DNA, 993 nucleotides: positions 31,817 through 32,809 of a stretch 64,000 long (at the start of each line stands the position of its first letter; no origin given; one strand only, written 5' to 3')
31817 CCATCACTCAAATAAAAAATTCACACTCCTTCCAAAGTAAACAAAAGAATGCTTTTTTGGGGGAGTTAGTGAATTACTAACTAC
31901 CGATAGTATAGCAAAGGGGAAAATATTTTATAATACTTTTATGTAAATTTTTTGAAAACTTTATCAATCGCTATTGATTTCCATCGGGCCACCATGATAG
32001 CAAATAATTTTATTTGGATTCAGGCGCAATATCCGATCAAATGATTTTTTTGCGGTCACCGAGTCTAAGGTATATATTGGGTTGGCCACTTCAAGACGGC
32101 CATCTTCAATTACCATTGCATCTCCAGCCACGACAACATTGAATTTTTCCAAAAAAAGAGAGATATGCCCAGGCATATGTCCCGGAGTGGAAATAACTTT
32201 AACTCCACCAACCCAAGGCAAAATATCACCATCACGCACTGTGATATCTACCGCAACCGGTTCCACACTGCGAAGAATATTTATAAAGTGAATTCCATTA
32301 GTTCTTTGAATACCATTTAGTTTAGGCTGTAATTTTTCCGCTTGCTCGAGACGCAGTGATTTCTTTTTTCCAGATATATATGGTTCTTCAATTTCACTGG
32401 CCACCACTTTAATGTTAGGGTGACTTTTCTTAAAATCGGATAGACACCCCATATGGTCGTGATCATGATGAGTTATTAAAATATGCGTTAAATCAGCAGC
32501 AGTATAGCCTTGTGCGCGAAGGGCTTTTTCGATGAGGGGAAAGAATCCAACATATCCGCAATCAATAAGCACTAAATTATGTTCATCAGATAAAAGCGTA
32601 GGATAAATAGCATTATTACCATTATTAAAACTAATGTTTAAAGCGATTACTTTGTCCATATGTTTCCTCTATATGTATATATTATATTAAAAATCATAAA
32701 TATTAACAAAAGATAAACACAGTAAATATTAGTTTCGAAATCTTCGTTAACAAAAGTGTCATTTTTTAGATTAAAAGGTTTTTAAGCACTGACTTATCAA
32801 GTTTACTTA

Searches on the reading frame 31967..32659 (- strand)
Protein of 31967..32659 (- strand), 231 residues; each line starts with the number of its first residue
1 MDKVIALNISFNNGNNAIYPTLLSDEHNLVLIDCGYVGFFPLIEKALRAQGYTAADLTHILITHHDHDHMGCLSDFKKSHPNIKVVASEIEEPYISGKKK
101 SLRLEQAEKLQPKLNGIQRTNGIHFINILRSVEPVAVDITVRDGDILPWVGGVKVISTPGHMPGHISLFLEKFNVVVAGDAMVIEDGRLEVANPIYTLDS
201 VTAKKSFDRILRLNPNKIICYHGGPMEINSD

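Call 70: search_protein_families(library=pfam, max_evalue=0.00001, proteins=[window:31967-32659:-])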
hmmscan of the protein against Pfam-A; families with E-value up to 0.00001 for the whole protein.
window:31967-32659:- (231 aa): 2 families
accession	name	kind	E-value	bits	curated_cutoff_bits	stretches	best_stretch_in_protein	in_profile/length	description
PF00753.33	Lactamase_B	-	6.4e-22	78.9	22.7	1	21-222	9-196/196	Metallo-beta-lactamase superfamily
PF19583.5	ODP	-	1.6e-06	28.6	27.2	1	21-97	6-81/194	ODP family beta lactamase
